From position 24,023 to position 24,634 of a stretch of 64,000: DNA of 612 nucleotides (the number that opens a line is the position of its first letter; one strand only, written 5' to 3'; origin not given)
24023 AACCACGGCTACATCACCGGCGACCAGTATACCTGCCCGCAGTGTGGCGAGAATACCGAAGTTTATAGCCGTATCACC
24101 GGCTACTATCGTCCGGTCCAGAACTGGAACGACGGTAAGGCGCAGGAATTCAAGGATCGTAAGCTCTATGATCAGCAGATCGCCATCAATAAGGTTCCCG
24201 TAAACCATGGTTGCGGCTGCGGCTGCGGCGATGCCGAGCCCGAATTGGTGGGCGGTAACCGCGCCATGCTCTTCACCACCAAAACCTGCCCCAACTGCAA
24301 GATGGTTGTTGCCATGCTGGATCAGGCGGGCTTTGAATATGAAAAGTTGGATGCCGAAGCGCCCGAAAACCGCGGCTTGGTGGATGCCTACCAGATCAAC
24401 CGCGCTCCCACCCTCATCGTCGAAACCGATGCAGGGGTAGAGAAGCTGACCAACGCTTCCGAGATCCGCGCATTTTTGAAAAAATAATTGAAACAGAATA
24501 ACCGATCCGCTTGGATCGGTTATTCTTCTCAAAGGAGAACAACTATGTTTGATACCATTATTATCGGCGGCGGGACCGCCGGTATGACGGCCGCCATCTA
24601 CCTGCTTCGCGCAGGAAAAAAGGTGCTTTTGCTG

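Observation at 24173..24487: NrdD extended by a (Cys-Gly)3 linker and a CPNC thioredoxin-fold domain, followed by a dedicated TrxB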

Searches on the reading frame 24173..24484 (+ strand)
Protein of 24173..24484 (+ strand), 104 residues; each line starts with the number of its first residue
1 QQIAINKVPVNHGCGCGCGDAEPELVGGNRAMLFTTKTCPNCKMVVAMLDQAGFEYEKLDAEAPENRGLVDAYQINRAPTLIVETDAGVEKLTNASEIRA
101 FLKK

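Call 4: search_protein_families(library=ncbifam, proteins=[window:24173-24484:+], max_evalue=0.01)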
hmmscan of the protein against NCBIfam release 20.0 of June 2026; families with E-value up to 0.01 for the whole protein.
window:24173-24484:+ (104 aa): 7 families
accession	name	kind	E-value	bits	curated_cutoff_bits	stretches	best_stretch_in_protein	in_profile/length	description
TIGR02196.1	GlrX_YruB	hypoth_equivalog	4.7e-05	23.8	88.55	1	33-84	4-57/74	glutaredoxin-like protein, YruB-family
TIGR02187.2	PDO_seleno_TRX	equivalog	6.8e-05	22.3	185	1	33-90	134-191/209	protein disulfide oxidoreductase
TIGR02200.1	GlrX_actino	hypoth_equivalog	8.9e-05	22.8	89.5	1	33-66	4-37/77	mycoredoxin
TIGR02194.1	GlrX_NrdH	subfamily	0.00074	19.7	85.75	1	33-83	3-54/72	glutaredoxin-like protein NrdH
NF041212.1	Uxx_star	subfamily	0.0014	18.8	66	1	32-63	2-33/70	Uxx-star family glutaredoxin-like (seleno)protein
TIGR02181.1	GRX_bact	equivalog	0.0014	18.8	90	1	33-65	3-35/80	glutaredoxin 3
TIGR01068.1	thioredoxin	equivalog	0.0048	17.1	96.8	1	34-88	21-79/101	thioredoxin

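Call 26: search_protein_representatives(protein=window:24233-24484:+)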
Query: 84 residues. Proteins with E-value up to 0.001 (for the whole library): 513; up to 1e-10: 64; up to 1e-30: 0. The best 150 are listed.
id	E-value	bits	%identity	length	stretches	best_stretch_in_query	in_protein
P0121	7.9e-20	86.6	80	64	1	28-83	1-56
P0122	5.2e-17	77.7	87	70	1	38-84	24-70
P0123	2.5e-15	72.3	53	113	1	7-82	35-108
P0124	1.5e-14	69.8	49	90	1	5-83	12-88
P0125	3.4e-14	68.7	46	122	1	4-83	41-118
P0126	4.1e-14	68.5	47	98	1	9-82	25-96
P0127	8.6e-14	67.4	47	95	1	9-82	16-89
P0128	2.0e-13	66.3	48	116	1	9-83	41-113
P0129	2.1e-13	66.2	49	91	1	8-82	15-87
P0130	4.3e-13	65.2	52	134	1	9-83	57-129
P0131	7.3e-13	64.5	49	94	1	6-83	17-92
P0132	7.8e-13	64.4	50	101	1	7-82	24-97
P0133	9.1e-13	64.2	49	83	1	11-83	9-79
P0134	9.2e-13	64.2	51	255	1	12-82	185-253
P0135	9.4e-13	64.1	55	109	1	10-82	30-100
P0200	2.9e-10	56.2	43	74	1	12-83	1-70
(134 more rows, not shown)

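Call 45: find_encoding_contigs(protein=P0200, flank=5000, max_places=4)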
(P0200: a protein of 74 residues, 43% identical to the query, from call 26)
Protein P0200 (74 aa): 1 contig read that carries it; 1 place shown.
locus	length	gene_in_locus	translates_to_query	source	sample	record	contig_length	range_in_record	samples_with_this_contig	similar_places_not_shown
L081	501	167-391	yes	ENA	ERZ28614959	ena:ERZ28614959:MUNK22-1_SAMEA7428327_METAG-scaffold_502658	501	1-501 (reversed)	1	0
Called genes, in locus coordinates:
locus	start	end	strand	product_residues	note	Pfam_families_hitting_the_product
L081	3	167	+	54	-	?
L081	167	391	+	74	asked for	PF00085:Thioredoxin (weak), PF00462:Glutaredoxin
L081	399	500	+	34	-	?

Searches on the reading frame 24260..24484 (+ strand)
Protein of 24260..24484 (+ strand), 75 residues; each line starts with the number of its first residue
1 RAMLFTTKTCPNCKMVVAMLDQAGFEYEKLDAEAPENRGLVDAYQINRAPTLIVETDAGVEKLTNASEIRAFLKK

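Call 30: find_related_loci(query=A1, collection=genome_contigs, flank=6000)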
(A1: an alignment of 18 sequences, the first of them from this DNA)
Query A1 (75 aa) in genome_contigs; peptide patterns used: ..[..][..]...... (x = any residue, [..] = any of these).
599 stretches matched a pattern (row limit reached: there are more); 594 encode a relative of the query (tblastn E <= 1e-3); the best 80 are kept; 80 distinct loci.
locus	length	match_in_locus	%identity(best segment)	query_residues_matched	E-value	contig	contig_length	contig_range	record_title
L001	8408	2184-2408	84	1-75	9e-41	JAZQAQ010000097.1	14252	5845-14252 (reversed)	MAG: Eubacteriales bacterium isolate T1900044642_TS20190108.MAGScoT_cleanbin_000075 SGB_1288_k141_606247, whole genome s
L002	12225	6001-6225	83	1-75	1e-39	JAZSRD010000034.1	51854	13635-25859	MAG: Eubacteriales bacterium isolate T1900044540_TS20190006.MAGScoT_cleanbin_000007 SGB_55_k141_2767503, whole genome sh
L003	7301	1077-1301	81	1-75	2e-39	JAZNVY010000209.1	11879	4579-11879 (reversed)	MAG: Eubacteriales bacterium isolate T1900044787_TS20190253.MAGScoT_cleanbin_000019 SGB_2618_k141_1803807, whole genome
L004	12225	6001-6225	84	1-75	1e-39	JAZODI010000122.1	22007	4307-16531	MAG: Eubacteriales bacterium isolate T1900044752_TS20190418.MAGScoT_cleanbin_000019 SGB_2244_k141_601791, whole genome s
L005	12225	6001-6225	73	1-75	2e-35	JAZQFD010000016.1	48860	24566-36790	MAG: Eubacteriales bacterium isolate T1900044633_TS20190099.MAGScoT_cleanbin_000028 SGB_1090_k141_873721, whole genome s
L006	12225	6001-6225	72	1-75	3e-35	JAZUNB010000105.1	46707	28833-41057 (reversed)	MAG: Eubacteriales bacterium isolate T1900044890_TS20190356.MAGScoT_cleanbin_000005 SGB_3251_k141_1818850, whole genome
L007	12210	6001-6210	53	1-72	4e-21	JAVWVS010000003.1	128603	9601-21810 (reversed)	MAG: Lachnospiraceae bacterium isolate CGS3Y4-bin50 NODE_103_length_128603_cov_13.174666, whole genome shotgun sequence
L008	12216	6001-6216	51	1-74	3e-21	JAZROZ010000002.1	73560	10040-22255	MAG: Clostridia bacterium isolate T1900045382_YK20190072.MAGScoT_cleanbin_000016 SGB_6901_k141_1253670, whole genome sho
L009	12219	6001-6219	52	1-75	1e-20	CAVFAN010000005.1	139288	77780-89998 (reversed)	bacterium isolate G02648-L1_cleanbin_000014 genome assembly, contig: Spades_G02648-L1_contig_35, whole genome shotgun se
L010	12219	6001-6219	52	1-75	1e-20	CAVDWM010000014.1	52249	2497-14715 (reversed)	Faecalibacterium prausnitzii isolate H07647-L1_cleanbin_000008 genome assembly, contig: Spades_H07647-L1_contig_309, who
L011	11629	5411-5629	49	1-75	2e-20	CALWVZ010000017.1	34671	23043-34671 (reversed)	MAG: uncultured Oscillospiraceae bacterium isolate BRZ_DM__bin54 genome assembly, contig: BRZ_DM__NODE_1827_length_34671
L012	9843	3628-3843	51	1-74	3e-20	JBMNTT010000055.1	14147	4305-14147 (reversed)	MAG: Christensenellales bacterium isolate SBF912SR2HQ0011 scaffold_18800_c1, whole genome shotgun sequence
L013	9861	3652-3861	53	3-74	3e-20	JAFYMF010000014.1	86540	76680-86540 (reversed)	MAG: Clostridia bacterium isolate RGIG7218 Water_buffalos_Cecum-1__c268782, whole genome shotgun sequence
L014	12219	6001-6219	51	1-75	7e-20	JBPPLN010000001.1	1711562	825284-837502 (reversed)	Acutalibacteraceae bacterium SVS042 scaffold_1, whole genome shotgun sequence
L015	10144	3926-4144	52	1-75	4e-20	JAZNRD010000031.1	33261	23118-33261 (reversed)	MAG: Acutalibacteraceae bacterium isolate T1900044819_TS20190285.MAGScoT_cleanbin_000005 SGB_2835_k141_2304521, whole ge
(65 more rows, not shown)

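Call 31: search_protein_families(library=pfam, alignment_id=A1, max_evalue=0.01)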
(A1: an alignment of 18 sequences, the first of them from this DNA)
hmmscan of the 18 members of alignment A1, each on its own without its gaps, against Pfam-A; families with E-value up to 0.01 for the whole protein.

A. member 1, seq(75 aa): 3 families
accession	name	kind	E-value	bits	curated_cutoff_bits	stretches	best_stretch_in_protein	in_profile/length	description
PF00462.30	Glutaredoxin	-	1.3e-07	32.2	22.9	1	3-53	2-54/60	Glutaredoxin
PF00085.26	Thioredoxin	-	0.00026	21.4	23.5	1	5-68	25-93/103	Thioredoxin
PF05768.20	Glrx-like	-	0.0099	16.6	26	1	3-70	3-73/77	Glutaredoxin-like domain (DUF836)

B. families by the number of members that match (of 18 scanned): 14 families
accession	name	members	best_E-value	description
PF00462.30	Glutaredoxin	18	7.7e-13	Glutaredoxin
PF00085.26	Thioredoxin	16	1.4e-07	Thioredoxin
PF13098.12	Thioredoxin_2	15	1e-05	Thioredoxin-like domain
PF13192.12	Thioredoxin_3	14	1.1e-08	Thioredoxin domain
PF13417.12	GST_N_3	10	1.8e-07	Glutathione S-transferase, N-terminal domain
PF05768.20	Glrx-like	10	2.2e-07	Glutaredoxin-like domain (DUF836)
PF13905.12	Thioredoxin_8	6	7e-05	Thioredoxin-like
PF13409.12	GST_N_2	3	0.00021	Glutathione S-transferase, N-terminal domain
PF13462.12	Thioredoxin_4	3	0.0013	Thioredoxin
PF02798.26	GST_N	2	0.0074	Glutathione S-transferase, N-terminal domain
PF13743.12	Thioredoxin_5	1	0.0061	Thioredoxin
PF07689.18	KaiB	1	0.008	KaiB domain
PF09673.15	TrbC_Ftype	1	0.0093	Type-F conjugative transfer system pilin assembly protein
PF07449.17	HyaE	1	0.0098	Hydrogenase-1 expression protein HyaE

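Call 36: search_solved_structures(query=A1, max_evalue=0.01, show_alignments=3)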
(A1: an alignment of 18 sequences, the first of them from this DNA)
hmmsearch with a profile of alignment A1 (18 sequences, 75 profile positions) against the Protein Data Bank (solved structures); distinct sequences matched with E-value up to 0.01: 173 (the best 60 are shown).
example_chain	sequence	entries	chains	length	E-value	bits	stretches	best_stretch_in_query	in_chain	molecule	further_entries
2ywm_A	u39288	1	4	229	2.6e-10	43.2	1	3-55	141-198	Glutaredoxin-like protein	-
2ayt_A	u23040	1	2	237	2.8e-10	43.1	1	3-55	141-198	glutaredoxin-like protein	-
1j08_A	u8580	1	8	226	3.9e-10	42.7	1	2-59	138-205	glutaredoxin-like protein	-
1a8l_A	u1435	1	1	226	6.9e-10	41.9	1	2-57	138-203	PROTEIN DISULFIDE OXIDOREDUCTASE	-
1fo5_A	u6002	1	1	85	1.4e-08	37.7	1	3-57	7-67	THIOREDOXIN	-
3die_A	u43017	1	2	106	3.7e-08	36.3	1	5-57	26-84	Thioredoxin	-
2o87_A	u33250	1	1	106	6.5e-08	35.5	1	5-57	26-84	Thioredoxin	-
2o85_A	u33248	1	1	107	7.2e-08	35.4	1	5-57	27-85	Thioredoxin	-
2l6c_A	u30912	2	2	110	8.4e-08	35.2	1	3-61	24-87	Thioredoxin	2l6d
2o7k_A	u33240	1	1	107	1.3e-07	34.6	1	5-57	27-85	Thioredoxin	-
2gzy_A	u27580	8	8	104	3.3e-07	33.3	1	8-59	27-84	Thioredoxin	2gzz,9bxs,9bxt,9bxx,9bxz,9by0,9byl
4ba7_A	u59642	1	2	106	4.6e-07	32.8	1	8-58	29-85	LBCA THIOREDOXIN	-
2yn1_A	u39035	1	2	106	4.7e-07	32.8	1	5-71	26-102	LGPCA THIOREDOXIN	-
2klx_A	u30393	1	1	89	6.7e-07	32.3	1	2-35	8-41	Glutaredoxin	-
3ziv_A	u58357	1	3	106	2.2e-06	30.6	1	5-58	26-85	AECA THIOREDOXIN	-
4fiw_A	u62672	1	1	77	1.2e-05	28.3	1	4-52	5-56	Putative glutaredoxin NrdH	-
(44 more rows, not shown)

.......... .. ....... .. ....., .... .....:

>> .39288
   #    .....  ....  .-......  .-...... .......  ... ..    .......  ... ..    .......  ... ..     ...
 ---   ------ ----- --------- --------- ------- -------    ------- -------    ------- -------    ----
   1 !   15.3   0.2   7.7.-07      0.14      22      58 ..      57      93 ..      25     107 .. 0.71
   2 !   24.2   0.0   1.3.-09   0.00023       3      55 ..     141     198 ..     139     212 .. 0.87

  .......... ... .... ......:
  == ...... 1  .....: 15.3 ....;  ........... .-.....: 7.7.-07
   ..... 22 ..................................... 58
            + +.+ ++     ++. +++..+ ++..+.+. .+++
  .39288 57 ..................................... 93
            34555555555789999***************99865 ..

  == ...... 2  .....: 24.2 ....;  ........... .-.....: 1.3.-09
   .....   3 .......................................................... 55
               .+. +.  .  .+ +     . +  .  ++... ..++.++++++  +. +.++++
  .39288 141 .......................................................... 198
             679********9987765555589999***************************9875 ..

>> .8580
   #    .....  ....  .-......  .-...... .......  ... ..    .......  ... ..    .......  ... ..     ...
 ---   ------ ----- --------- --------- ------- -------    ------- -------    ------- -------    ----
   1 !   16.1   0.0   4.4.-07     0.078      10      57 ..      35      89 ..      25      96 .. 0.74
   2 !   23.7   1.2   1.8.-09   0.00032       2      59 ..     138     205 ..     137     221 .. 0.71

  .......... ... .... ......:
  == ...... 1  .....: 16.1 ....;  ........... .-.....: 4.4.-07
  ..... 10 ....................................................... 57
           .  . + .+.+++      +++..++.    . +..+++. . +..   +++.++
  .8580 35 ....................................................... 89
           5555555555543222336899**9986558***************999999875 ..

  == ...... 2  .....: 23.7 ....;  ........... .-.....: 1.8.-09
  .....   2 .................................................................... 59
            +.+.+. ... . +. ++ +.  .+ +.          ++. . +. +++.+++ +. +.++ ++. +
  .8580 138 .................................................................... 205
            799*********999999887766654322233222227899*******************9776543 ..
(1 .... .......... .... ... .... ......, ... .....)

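Call 37: search_protein_families(library=ncbifam, alignment_id=A1, max_evalue=0.01)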
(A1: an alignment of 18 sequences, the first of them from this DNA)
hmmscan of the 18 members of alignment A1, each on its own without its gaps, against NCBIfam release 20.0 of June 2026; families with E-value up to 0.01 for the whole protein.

A. member 1, seq(75 aa): 9 families
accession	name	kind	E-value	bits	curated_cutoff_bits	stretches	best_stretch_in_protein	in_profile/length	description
TIGR02196.1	GlrX_YruB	hypoth_equivalog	2.1e-05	24.9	88.55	1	4-55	4-57/74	glutaredoxin-like protein, YruB-family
TIGR02187.2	PDO_seleno_TRX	equivalog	3e-05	23.5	185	1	4-63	134-193/209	protein disulfide oxidoreductase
TIGR02200.1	GlrX_actino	hypoth_equivalog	4.7e-05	23.7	89.5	1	3-37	3-37/77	mycoredoxin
TIGR02194.1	GlrX_NrdH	subfamily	0.00034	20.8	85.75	1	4-54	3-54/72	glutaredoxin-like protein NrdH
NF041212.1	Uxx_star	subfamily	0.00055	20.1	66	1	3-35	2-34/70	Uxx-star family glutaredoxin-like (seleno)protein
TIGR02181.1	GRX_bact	equivalog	0.00083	19.6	90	1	4-36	3-35/80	glutaredoxin 3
TIGR01068.1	thioredoxin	equivalog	0.0024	18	96.8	1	7-60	23-80/101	thioredoxin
NF040494.1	nitrored_ArsF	subfamily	0.0041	17.5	60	0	20-68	34-82/106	nitrophenyl compound nitroreductase subunit ArsF family protein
NF007923.0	PRK10638.1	equivalog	0.0075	16.3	129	1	4-33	6-35/83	glutaredoxin 3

B. families by the number of members that match (of 18 scanned): 31 families (the first 25 are shown)
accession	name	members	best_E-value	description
TIGR02194.1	GlrX_NrdH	18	5.1e-11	glutaredoxin-like protein NrdH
TIGR02196.1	GlrX_YruB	18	6.5e-11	glutaredoxin-like protein, YruB-family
TIGR02187.2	PDO_seleno_TRX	18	1.1e-08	protein disulfide oxidoreductase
TIGR02200.1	GlrX_actino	18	5e-08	mycoredoxin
TIGR00411.1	redox_disulf_1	17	1e-11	MJ0307 family thioredoxin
TIGR02181.1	GRX_bact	17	1.9e-08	glutaredoxin 3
NF041212.1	Uxx_star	17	2.1e-08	Uxx-star family glutaredoxin-like (seleno)protein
TIGR01068.1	thioredoxin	16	2.1e-07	thioredoxin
NF007923.0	PRK10638.1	14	2.6e-06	glutaredoxin 3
NF045501.1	HUGP_GUXX-star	12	2.7e-07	HUGP/GUXX-star fusion selenoprotein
TIGR02190.1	GlrX-dom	11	3.1e-05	glutaredoxin-family domain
NF041211.1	gluta_UXX_star_2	8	4.5e-06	UXX-star (seleno)protein family 2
TIGR01126.1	pdi_dom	7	0.00051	protein disulfide-isomerase domain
TIGR01130.1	ER_PDI_fam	6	4e-05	protein disulfide-isomerase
NF007657.0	PRK10329.1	5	1.9e-06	glutaredoxin-like protein NrdH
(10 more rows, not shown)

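Call 55: predict_structure(alignment_id=A1)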
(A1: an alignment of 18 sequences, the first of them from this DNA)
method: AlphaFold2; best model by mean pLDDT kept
length: 75 residues; sequences in the alignment: 18
mean_pLDDT: 97.1   pTM: 0.85
mean pLDDT of the five models: 97.1, 96.5, 95.7, 95.6, 94.9
residues with pLDDT >= 90: 75; 70-90: 0; 50-70: 0; < 50: 0
segments of 3 or more residues with pLDDT < 50: none
pLDDT, mean of each block of 10 residues (from residue 1): 96 97 98 97 97 96 98 96
secondary structure, 60 per line:
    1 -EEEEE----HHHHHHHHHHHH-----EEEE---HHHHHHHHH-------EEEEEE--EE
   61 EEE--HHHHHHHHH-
elements in order: E2-6 H11-22 E28-31 H35-43 E51-56 E59-63 H66-74

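Call 58: fold_search(model_id=the predicted structure, library=pdb)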
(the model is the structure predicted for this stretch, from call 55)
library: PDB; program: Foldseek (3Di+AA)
matches with E <= 10: 1298; with E <= 0.001: 25
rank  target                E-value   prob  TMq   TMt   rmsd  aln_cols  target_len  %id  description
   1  4o32_A                7.7e-05  1.00  0.72  0.63   2.9        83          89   18  Structure of a malarial protein (released 2014-12-24)
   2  4o32_B                8.8e-05  1.00  0.74  0.63   2.9        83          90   18  Structure of a malarial protein (released 2014-12-24)
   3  8fwj_M                1.2e-04  1.00  0.76  0.68   2.7        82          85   21  Structure of dodecameric KaiC-RS-S413E/S414E complexed with KaiB-RS solved by cryo-EM (released 2023-03-22)
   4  4o32_C                1.2e-04  1.00  0.72  0.61   3.0        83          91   18  Structure of a malarial protein (released 2014-12-24)
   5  2lst_MODEL_1_A        2.0e-04  1.00  0.61  0.39   4.4        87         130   22  Solution structure of a thioredoxin from Thermus thermophilus (released 2012-05-16)
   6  3zit_A                3.2e-04  1.00  0.74  0.75   2.8        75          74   21  Crystal structure of the thioredoxin-like protein BC3987 mutant T8A (released 2013-01-23)
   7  4fiw                  5.1e-04  1.00  0.72  0.71   2.1        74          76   24  X-ray crystal structure of Corynebacterium glutamicum Nrdh-redoxin at 1.5A (released 2013-02-06)
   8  5dbq_A                5.1e-04  1.00  0.72  0.54   2.6        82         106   26  Crystal structure of insect thioredoxin at 1.95 Angstroms (released 2016-08-24)
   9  3vfi                  5.1e-04  1.00  0.67  0.51   3.2        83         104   23  Crystal Structure of a Metagenomic Thioredoxin (released 2013-01-23)
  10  4pob_B                6.3e-04  1.00  0.74  0.55   2.8        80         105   26  Crystal structure of a thioredoxin Rv1471 ortholog from Mycobacterium abscessus (released 2014-03-05)
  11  4kdy_A                6.7e-04  1.00  0.72  0.26   5.9        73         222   20  Crystal structure of maleylacetoacetate isomerase from Anaeromyxobacter dehalogenans 2CP-1, Target EFI-507175, with bo (released 2013-05-08)
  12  6zmu_B                6.7e-04  1.00  0.68  0.51   2.9        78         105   15  Crystal structure of the germline-specific thioredoxin protein Deadhead (Thioredoxin-1) from Drospohila melanogaster,  (released 2020-10-21)
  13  4el1_A                6.7e-04  1.00  0.60  0.13   4.1        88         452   22  Crystal structure of oxidized hPDI (abb'xa') (released 2013-04-10)
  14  6zmu_D                7.2e-04  1.00  0.69  0.51   2.9        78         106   15  Crystal structure of the germline-specific thioredoxin protein Deadhead (Thioredoxin-1) from Drospohila melanogaster,  (released 2020-10-21)
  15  3ed3_A                7.2e-04  1.00  0.64  0.22   4.2        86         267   17  Crystal Structure of the Yeast Dithiol/Disulfide Oxidoreductase Mpd1p (released 2008-11-04)
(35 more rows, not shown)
